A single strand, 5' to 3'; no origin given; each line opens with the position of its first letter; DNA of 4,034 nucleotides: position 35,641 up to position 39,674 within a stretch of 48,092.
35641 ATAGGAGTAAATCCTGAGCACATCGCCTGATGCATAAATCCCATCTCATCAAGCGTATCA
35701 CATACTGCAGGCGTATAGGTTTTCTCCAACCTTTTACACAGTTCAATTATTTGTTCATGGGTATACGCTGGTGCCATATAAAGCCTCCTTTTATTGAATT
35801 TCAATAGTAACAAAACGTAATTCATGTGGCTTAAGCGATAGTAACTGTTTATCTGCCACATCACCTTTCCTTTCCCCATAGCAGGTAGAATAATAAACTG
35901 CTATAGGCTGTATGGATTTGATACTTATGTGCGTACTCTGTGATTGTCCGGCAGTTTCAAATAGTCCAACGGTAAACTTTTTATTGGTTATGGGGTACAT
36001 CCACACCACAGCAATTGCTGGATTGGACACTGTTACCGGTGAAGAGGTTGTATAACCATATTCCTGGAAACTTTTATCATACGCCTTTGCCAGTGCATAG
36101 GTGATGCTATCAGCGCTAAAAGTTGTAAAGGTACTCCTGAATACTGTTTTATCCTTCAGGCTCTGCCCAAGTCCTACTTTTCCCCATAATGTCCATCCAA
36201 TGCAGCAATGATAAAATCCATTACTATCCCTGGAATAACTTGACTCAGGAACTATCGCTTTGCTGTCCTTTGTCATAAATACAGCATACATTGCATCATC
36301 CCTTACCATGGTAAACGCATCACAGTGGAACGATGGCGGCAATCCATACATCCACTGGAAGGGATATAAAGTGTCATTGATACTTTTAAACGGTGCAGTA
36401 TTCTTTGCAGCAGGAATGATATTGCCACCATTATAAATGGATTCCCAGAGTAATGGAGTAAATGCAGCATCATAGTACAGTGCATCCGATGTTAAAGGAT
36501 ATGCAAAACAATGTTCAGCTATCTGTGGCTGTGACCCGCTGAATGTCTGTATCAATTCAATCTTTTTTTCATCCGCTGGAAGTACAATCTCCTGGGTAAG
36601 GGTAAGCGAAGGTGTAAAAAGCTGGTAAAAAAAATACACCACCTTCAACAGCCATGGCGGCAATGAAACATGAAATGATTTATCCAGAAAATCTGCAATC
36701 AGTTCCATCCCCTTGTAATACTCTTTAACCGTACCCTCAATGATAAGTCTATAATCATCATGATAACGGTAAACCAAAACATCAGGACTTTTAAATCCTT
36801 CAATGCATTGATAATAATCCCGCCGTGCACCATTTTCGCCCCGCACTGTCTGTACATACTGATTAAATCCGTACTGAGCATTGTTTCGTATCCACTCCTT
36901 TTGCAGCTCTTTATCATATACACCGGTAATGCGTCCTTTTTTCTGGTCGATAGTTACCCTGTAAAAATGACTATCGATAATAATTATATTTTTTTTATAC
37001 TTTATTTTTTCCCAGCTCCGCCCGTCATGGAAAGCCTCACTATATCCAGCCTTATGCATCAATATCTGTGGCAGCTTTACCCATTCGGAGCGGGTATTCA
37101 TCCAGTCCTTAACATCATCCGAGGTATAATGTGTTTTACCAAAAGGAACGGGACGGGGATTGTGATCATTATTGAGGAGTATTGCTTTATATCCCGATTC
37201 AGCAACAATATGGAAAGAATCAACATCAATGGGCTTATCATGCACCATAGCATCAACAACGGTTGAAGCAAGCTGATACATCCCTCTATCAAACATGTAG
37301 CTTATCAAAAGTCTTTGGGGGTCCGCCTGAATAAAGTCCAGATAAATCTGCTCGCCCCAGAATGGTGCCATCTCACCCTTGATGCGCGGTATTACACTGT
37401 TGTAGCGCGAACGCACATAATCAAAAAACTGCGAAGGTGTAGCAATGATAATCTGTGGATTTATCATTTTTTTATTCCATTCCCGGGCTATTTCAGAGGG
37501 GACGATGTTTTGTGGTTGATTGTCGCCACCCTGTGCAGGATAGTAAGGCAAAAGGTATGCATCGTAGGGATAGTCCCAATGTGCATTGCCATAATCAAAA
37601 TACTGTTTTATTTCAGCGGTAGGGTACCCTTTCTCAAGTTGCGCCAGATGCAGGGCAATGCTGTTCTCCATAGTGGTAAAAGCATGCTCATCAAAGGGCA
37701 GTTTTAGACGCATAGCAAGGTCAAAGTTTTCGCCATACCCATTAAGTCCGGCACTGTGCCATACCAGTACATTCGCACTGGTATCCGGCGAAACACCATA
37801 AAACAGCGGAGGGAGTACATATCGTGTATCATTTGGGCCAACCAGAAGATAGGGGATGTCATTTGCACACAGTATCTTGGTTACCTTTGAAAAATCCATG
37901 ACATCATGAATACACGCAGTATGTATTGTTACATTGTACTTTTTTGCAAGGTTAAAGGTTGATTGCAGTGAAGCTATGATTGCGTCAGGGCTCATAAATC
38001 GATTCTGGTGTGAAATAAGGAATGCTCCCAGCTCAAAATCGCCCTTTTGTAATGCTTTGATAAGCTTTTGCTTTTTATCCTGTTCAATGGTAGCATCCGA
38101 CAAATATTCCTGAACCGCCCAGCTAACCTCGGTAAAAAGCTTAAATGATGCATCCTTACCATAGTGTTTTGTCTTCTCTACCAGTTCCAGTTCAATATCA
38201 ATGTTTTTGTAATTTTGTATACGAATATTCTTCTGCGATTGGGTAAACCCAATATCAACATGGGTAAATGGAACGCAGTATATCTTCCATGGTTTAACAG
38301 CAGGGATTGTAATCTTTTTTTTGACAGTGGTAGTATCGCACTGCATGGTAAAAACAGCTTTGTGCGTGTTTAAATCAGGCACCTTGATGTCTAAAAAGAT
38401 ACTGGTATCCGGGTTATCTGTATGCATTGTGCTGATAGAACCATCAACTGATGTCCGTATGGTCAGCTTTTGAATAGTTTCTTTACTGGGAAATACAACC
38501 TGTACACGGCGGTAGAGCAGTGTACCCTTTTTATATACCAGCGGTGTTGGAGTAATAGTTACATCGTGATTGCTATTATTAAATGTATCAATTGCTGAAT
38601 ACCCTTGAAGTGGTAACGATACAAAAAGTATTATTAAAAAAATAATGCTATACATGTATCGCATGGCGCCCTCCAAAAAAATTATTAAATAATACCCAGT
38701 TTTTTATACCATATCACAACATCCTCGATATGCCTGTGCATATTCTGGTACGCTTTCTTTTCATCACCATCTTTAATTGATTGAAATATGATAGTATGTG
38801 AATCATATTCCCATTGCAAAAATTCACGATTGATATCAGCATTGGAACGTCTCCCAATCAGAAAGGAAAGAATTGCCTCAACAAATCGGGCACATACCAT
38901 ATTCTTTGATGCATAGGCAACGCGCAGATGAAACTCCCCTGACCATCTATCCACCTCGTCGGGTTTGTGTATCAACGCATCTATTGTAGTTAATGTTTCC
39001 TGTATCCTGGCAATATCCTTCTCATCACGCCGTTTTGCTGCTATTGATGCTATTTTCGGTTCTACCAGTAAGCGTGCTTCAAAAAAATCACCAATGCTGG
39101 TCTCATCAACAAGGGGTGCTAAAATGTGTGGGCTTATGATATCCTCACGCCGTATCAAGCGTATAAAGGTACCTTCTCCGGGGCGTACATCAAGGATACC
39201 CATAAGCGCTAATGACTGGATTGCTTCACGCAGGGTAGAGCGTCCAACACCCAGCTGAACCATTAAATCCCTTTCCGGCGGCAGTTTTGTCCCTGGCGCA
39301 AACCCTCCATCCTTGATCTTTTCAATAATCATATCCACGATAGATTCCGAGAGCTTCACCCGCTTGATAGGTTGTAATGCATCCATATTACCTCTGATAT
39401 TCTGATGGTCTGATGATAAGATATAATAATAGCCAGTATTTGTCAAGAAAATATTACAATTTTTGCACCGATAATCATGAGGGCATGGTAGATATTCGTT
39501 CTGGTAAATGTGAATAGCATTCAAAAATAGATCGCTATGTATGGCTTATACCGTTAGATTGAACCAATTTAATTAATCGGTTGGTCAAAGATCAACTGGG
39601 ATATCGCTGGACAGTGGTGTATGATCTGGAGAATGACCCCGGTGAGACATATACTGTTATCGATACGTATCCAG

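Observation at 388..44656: Highly iterated non-palindromic 9-mer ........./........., about one copy per 3 kb, independent of reading frame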

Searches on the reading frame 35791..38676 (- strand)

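Call 10: search_protein_families(library=pfam, proteins=[window:35791-38676:-])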
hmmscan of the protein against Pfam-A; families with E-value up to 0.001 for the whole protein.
window:35791-38676:- (961 aa): 1 family
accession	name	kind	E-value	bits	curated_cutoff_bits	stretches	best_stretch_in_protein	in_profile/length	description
PF01074.27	Glyco_hydro_38N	-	7.1e-07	29.3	25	0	131-236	1-98/270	Glycosyl hydrolases family 38 N-terminal domain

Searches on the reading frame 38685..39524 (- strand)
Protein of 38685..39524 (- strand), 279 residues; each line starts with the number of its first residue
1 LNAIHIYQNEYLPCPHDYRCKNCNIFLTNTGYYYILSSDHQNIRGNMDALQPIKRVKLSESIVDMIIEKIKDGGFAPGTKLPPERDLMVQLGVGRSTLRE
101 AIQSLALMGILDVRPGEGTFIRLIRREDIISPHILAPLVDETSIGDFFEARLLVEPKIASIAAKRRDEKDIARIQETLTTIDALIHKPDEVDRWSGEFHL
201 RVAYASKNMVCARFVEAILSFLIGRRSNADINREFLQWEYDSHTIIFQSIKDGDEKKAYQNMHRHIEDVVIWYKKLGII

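Call 23: search_protein_families(library=pfam, proteins=[window:38685-39524:-], max_evalue=0.01)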
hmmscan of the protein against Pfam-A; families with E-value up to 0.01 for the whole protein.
window:38685-39524:- (279 aa): 2 families
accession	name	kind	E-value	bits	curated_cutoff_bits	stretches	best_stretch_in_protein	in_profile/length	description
PF00392.27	GntR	-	1.2e-19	70.1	27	1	58-121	1-64/64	Bacterial regulatory proteins, gntR family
PF07729.17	FCD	-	1.8e-17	64.3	24.3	1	146-267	1-124/125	FCD domain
